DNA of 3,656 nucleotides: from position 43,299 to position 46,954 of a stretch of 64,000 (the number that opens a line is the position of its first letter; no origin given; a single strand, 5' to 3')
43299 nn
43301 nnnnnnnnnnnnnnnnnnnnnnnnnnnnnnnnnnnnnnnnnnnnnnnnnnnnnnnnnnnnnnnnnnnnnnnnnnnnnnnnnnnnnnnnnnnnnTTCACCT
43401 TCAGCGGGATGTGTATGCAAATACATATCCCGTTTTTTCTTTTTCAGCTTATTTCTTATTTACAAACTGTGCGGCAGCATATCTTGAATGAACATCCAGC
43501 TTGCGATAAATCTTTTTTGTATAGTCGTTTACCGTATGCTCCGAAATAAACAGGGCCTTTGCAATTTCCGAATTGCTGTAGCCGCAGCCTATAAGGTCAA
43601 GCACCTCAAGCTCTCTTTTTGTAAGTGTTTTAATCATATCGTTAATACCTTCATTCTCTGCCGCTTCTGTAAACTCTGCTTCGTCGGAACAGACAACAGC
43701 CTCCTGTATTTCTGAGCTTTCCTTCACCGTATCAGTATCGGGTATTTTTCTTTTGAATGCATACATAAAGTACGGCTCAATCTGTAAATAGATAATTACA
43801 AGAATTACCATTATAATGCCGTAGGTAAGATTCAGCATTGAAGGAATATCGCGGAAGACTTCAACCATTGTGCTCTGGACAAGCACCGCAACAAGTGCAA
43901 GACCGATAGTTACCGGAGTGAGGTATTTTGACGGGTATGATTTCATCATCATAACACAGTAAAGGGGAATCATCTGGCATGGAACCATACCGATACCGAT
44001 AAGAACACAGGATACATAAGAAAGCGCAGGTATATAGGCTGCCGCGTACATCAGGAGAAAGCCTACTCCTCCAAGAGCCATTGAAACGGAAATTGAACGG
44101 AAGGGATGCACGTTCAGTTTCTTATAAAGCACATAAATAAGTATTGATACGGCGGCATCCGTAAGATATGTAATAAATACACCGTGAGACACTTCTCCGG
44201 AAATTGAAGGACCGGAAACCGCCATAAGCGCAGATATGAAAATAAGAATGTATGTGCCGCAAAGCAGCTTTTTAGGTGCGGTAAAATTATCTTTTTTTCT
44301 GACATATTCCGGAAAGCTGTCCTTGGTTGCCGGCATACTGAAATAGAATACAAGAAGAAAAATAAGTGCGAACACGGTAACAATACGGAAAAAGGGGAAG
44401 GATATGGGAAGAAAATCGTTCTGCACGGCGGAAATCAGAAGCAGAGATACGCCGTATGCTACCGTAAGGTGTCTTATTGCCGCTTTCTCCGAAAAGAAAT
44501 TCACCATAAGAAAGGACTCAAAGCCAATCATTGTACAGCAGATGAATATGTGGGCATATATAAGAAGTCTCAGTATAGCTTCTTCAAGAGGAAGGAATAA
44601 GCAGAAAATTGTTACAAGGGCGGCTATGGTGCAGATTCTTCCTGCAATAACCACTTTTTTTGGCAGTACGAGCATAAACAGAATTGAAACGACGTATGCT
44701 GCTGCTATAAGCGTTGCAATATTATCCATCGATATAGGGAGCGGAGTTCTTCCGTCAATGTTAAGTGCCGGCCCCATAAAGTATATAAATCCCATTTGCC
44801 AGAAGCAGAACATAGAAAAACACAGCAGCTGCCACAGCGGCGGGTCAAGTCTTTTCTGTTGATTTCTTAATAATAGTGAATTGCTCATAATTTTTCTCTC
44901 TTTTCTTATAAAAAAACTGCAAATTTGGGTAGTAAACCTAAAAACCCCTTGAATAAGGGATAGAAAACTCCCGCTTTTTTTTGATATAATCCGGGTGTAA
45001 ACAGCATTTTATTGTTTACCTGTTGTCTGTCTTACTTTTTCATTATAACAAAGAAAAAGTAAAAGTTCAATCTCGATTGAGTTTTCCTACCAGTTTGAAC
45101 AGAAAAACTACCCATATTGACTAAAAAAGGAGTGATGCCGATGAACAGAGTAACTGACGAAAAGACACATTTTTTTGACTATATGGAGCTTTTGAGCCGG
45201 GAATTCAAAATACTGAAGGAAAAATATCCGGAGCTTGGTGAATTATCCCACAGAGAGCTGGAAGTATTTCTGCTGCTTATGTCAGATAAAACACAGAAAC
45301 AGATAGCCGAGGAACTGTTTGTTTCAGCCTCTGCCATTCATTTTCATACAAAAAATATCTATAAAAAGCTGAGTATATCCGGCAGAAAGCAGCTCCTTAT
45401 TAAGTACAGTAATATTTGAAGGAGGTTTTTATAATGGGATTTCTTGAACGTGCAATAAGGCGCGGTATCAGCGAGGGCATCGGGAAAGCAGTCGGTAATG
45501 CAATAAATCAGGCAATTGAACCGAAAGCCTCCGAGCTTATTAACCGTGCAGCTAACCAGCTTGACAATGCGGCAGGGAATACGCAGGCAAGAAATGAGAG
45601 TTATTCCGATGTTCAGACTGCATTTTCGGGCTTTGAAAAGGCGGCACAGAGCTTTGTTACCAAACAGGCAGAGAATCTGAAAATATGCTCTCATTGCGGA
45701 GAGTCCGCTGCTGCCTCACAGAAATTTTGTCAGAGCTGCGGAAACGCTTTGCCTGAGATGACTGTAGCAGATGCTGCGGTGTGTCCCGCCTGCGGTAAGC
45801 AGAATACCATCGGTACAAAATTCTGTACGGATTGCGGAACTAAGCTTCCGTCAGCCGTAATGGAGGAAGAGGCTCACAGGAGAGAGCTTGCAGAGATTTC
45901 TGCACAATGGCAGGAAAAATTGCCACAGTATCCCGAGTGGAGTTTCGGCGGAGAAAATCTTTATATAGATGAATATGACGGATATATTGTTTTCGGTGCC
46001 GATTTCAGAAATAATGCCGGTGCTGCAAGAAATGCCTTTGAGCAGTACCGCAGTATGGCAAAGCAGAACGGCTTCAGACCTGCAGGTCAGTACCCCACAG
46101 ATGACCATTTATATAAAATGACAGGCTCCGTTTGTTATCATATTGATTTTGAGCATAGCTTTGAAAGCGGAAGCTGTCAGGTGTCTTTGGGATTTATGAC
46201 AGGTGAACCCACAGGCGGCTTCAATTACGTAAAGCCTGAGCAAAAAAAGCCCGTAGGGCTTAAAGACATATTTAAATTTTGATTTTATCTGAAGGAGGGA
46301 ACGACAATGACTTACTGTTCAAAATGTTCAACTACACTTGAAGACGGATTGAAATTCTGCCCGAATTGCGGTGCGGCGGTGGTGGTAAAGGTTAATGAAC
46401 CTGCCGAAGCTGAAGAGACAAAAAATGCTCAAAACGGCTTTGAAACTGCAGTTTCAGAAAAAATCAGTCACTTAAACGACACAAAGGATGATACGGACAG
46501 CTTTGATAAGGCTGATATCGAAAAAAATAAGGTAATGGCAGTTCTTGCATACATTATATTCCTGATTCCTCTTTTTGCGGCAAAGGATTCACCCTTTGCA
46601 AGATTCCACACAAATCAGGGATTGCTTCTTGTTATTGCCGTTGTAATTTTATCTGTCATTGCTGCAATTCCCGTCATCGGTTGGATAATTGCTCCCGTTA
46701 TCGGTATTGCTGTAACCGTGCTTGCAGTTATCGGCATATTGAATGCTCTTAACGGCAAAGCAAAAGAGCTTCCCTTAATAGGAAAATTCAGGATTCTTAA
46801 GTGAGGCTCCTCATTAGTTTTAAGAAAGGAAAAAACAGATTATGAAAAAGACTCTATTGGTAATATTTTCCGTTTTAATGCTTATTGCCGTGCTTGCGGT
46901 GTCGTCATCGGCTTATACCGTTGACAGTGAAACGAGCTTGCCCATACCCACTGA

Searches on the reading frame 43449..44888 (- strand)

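Call 4: search_protein_families(library=pfam, proteins=[window:43449-44888:-], max_evalue=0.01)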
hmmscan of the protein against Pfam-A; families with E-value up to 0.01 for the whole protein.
window:43449-44888:- (479 aa): 3 families
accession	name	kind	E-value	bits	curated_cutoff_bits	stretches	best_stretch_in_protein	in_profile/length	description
PF00196.25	GerE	-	1.4e-18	66.7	23.5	1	421-475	2-56/57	Bacterial regulatory proteins, luxR family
PF13384.12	HTH_23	-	0.0011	19.1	24.6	1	424-456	5-37/50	Homeodomain-like domain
PF08281.18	Sigma70_r4_2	-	0.0012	18.9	25.7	1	415-464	4-54/54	Sigma-70, region 4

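Call 7: search_protein_families(library=ncbifam, proteins=[window:43449-44888:-], max_evalue=0.01)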
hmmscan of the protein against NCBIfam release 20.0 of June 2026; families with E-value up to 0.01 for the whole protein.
window:43449-44888:- (479 aa): 26 families (the best 25 are shown)
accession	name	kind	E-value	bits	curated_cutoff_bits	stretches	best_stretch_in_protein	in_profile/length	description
NF007505.1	PRK10100.1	equivalog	1.1e-12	48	250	1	417-478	140-201/204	biofilm master transcriptional regulator CsgD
TIGR03020.2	EpsA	equivalog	1e-11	45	170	1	408-473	179-242/247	XrtB/PEP-CTERM-associated transcriptional regulator EpsA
NF047785.1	respo_reg_MadR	equivalog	8.6e-11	41.6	300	1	417-473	144-200/209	MadR family response regulator transcription factor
NF007708.0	PRK10403.1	equivalog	1.2e-10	41.3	343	1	412-473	144-205/215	nitrate/nitrite response regulator protein NarP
NF003420.0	PRK04841.1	equivalog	2e-10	39.4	537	1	403-475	818-892/903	HTH-type transcriptional regulator MalT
NF007935.0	PRK10651.1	equivalog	5e-10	38.9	250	1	415-478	149-212/216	two-component system response regulator NarL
NF011896.0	PRK15369.1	equivalog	1e-08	35.1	242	1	412-468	140-196/211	two component system response regulator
NF052445.1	RespRegMctR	equivalog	1.5e-08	34.3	300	1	417-469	140-192/205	two-component system response regulator MctR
NF052366.1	photon_PedR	equivalog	5.7e-08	32.8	120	1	421-471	2-52/74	photosynthetic electron transport-dependent transcriptional regulator PedR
TIGR02937.1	sigma70-ECF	superfamily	6.7e-08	32.3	42.9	1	379-465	73-162/165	sigma-70 family RNA polymerase sigma factor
TIGR03541.1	reg_near_HchA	equivalog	1.9e-07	30.9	215.6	1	416-469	166-219/232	PA1136 family autoinducer-binding transcriptional regulator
NF041232.1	BagY_FevT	exception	2.2e-07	30.1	700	1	421-469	296-344/367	LuxR family transcriptional regulator BagY/FevT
NF041673.1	transregRamA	equivalog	5.3e-07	29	500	1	421-473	218-270/280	acetate metabolism transcriptional regulator RamA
NF007403.0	PRK09935.1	equivalog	1.8e-06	27.7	271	1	410-468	138-196/210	fimbria biosynthesis transcriptional regulator FimZ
NF041830.1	RR_TF_ErdR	exception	2.6e-06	27.3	390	1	393-475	130-204/213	response regulator transcription factor ErdR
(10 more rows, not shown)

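Call 8: search_protein_families(library=padloc, proteins=[window:43449-44888:-], max_evalue=0.01)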
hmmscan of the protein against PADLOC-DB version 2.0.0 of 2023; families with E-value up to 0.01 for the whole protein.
window:43449-44888:- (479 aa): 2 families
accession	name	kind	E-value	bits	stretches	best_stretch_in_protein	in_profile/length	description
PDLC01851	CARF3--CARF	-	1.7e-09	35.5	1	400-472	187-260/279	-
PDLC01855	CARF3--CARF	-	3.3e-06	25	1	402-464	198-260/288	-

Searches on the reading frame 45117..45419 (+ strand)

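Call 4: search_protein_families(library=pfam, proteins=[window:45117-45419:+], max_evalue=0.01)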
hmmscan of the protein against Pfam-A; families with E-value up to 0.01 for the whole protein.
window:45117-45419:+ (100 aa): 3 families
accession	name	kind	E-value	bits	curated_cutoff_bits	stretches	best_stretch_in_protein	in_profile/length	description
PF00196.25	GerE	-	2.2e-15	56.5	23.5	1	43-94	3-54/57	Bacterial regulatory proteins, luxR family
PF08281.18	Sigma70_r4_2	-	0.00031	20.8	25.7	1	40-85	8-54/54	Sigma-70, region 4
PF04545.22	Sigma70_r4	-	0.0017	18.2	24.1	1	40-85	2-48/50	Sigma-70, region 4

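Call 7: search_protein_families(library=ncbifam, proteins=[window:45117-45419:+], max_evalue=0.01)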
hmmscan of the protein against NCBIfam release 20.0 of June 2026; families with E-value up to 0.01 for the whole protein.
window:45117-45419:+ (100 aa): 21 families
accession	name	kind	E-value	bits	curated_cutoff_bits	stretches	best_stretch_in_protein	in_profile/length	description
NF047785.1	respo_reg_MadR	equivalog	1.6e-10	40.7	300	1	32-93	138-199/209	MadR family response regulator transcription factor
NF052445.1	RespRegMctR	equivalog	1.5e-08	34.3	300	1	35-93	137-195/205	two-component system response regulator MctR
NF003420.0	PRK04841.1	equivalog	1.7e-08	33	537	1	42-92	838-888/903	HTH-type transcriptional regulator MalT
NF007505.1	PRK10100.1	equivalog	5.8e-07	29.4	250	1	25-93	127-195/204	biofilm master transcriptional regulator CsgD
NF041232.1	BagY_FevT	exception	1.9e-06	27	700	1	42-95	296-349/367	LuxR family transcriptional regulator BagY/FevT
NF052366.1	photon_PedR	equivalog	2e-06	27.9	120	1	42-94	2-54/74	photosynthetic electron transport-dependent transcriptional regulator PedR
TIGR03020.2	EpsA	equivalog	2.9e-06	27.1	170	1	38-96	186-244/247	XrtB/PEP-CTERM-associated transcriptional regulator EpsA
NF007403.0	PRK09935.1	equivalog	3.6e-06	26.7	271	1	41-92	148-199/210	fimbria biosynthesis transcriptional regulator FimZ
NF007708.0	PRK10403.1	equivalog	1.8e-05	24.3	343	1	25-92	136-203/215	nitrate/nitrite response regulator protein NarP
NF007935.0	PRK10651.1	equivalog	4e-05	22.9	250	1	39-90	152-203/216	two-component system response regulator NarL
TIGR02937.1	sigma70-ECF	superfamily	6.4e-05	22.6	42.9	1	40-86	115-162/165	sigma-70 family RNA polymerase sigma factor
NF007561.1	PRK10188.1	equivalog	7.1e-05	22.3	350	1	42-93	179-230/240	quorum-sensing transcriptional regulator SdiA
NF038181.1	reg_ATPase_IniR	equivalog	0.00013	20.5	750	1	38-94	762-818/827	isoniazid response ATPase/transcriptional regulator IniR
NF041830.1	RR_TF_ErdR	exception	0.00015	21.5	390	1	40-93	148-201/213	response regulator transcription factor ErdR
NF011896.0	PRK15369.1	equivalog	0.00017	21.3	242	1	38-92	145-199/211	two component system response regulator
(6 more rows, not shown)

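Call 8: search_protein_families(library=padloc, proteins=[window:45117-45419:+], max_evalue=0.01)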
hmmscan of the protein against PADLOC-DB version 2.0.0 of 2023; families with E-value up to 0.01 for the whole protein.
window:45117-45419:+ (100 aa): 5 families
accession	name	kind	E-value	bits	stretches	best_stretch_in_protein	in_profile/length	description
PDLC01851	CARF3--CARF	-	0.0017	15.8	1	40-86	207-253/279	-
PDLC01855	CARF3--CARF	-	0.0035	15.1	1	42-85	217-260/288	-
PDLC04867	PDC-S05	-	0.0068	14.8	0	59-84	32-57/93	-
PDLC01268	CasR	-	0.0076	14.2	1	29-92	119-172/179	"CAS-I,CAS-II,CAS-III,CAS-IV,CAS-V,CAS-VI; associated_signaling"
PDLC04885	PDC-S05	-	0.008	14.4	0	59-84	33-58/110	-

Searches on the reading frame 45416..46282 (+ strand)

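Call 4: search_protein_families(library=pfam, proteins=[window:45416-46282:+], max_evalue=0.01)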
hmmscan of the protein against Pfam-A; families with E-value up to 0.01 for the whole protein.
window:45416-46282:+ (288 aa): 12 families
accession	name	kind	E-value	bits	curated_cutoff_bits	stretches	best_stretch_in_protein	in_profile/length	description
PF13240.11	Zn_Ribbon_1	-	3.1e-11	43.1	25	2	123-144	2-23/23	zinc-ribbon domain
PF13248.11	Zn_ribbon_3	-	4.4e-11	42.3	27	2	122-144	4-26/26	zinc-ribbon domain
PF12773.13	DZR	-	9.1e-11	42.2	27.3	1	91-141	1-45/45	Double zinc ribbon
PF18912.6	DZR_2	-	6e-06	26.4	27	1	117-146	18-48/56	Double zinc ribbon domain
PF24460.1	DUF7575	-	2.4e-05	24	28.5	0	119-145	2-28/28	Domain of unknown function (DUF7575)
PF24463.1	DUF7577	-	2.9e-05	24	28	0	120-145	2-27/27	Domain of unknown function (DUF7577)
PF17032.10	Zn_ribbon_15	-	3.9e-05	24.8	28.9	0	85-109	49-73/73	zinc-ribbon family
PF14803.11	Zn_ribbon_Nudix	-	0.00053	20.3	25.6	0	135-156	1-22/34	Nudix N-terminal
PF22400.1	DUF6980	-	0.00083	20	27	0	127-171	45-89/99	Domain of unknown function (DUF6980)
PF14149.11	YhfH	-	0.0013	18.9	27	0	102-126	13-37/37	YhfH-like protein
PF09723.15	Zn_ribbon_8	-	0.0016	18.9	34.4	0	105-130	8-36/41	Zinc ribbon domain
PF10083.14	DUF2321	-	0.0019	18.3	24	1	69-161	8-97/157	Uncharacterized protein conserved in bacteria (DUF2321)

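Call 8: search_protein_families(library=padloc, proteins=[window:45416-46282:+], max_evalue=0.01)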
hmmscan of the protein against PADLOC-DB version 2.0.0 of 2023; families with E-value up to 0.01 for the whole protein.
window:45416-46282:+ (288 aa): 0 families

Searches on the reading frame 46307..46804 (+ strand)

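Call 4: search_protein_families(library=pfam, proteins=[window:46307-46804:+], max_evalue=0.01)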
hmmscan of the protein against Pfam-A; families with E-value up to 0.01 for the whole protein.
window:46307-46804:+ (165 aa): 9 families
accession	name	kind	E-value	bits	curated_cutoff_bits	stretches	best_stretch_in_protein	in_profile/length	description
PF13240.11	Zn_Ribbon_1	-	1.2e-06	28.5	25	1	3-24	1-22/23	zinc-ribbon domain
PF09685.15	DUF4870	-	4.3e-06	27.1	25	1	78-161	19-106/107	Domain of unknown function (DUF4870)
PF13248.11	Zn_ribbon_3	-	2.5e-05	24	27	1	1-23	2-24/26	zinc-ribbon domain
PF12773.13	DZR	-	0.00028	21.4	27.3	1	4-25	1-22/45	Double zinc ribbon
PF14803.11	Zn_ribbon_Nudix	-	0.00042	20.6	25.6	0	16-33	1-18/34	Nudix N-terminal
PF09845.14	OapC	-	0.00085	20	23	1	4-65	4-69/133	Origin-associated protein OapC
PF08772.16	Zn_ribbon_NOB1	-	0.0019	18.7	24.9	1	2-36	9-44/72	Nin one binding (NOB1) Zn-ribbon like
PF17032.10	Zn_ribbon_15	-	0.0029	18.8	28.9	1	2-22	53-73/73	zinc-ribbon family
PF07331.16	TctB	-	0.0044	17.6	29.1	1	76-137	39-102/137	Tripartite tricarboxylate transporter TctB family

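Call 8: search_protein_families(library=padloc, proteins=[window:46307-46804:+], max_evalue=0.01)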
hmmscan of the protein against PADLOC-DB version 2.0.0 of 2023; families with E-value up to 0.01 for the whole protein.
window:46307-46804:+ (165 aa): 0 families
